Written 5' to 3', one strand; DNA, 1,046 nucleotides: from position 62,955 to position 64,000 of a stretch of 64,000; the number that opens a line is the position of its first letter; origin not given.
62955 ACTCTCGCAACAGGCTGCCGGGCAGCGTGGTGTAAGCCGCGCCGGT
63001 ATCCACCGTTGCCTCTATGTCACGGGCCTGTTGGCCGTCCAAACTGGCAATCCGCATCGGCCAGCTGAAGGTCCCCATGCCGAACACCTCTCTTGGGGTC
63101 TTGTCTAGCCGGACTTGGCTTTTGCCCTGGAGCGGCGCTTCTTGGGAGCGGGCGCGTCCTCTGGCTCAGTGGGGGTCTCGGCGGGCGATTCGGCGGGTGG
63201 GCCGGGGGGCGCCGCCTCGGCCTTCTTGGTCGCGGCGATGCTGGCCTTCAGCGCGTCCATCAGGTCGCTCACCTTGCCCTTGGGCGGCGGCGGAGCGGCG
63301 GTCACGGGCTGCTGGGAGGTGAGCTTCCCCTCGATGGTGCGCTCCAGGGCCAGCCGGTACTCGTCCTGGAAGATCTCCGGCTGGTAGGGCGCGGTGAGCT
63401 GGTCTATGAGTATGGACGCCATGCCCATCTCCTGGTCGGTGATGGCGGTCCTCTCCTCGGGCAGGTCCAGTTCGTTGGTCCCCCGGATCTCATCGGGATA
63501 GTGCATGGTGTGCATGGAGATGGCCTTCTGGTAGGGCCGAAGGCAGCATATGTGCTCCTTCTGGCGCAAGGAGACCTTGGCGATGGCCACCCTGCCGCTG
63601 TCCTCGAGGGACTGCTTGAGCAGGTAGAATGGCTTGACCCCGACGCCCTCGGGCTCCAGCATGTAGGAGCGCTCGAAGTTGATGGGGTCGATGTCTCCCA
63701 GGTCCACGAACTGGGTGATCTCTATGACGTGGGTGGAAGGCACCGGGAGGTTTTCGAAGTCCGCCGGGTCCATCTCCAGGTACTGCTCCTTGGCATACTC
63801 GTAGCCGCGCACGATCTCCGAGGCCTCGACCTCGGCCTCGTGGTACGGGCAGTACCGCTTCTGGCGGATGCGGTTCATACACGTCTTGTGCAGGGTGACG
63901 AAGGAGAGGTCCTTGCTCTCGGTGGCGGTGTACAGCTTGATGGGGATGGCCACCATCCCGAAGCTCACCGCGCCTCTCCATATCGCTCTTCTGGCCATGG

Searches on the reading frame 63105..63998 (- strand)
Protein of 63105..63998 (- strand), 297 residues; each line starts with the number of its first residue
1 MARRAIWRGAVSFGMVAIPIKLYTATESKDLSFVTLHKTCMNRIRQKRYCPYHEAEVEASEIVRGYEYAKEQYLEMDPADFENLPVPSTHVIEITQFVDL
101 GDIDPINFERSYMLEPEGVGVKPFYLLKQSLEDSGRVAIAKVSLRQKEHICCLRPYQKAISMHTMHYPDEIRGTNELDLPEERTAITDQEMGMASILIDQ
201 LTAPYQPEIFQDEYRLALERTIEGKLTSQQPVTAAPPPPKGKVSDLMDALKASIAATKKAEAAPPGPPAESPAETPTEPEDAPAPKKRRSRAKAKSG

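Call 54: search_protein_families(library=pfam, proteins=[window:63105-63998:-], max_evalue=0.00001)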
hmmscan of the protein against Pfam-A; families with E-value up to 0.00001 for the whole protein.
window:63105-63998:- (297 aa): 1 family
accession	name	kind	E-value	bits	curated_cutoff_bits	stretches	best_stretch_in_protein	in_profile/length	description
PF02735.22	Ku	-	1.7e-48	165.5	25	1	12-191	1-188/190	Ku70/Ku80 beta-barrel domain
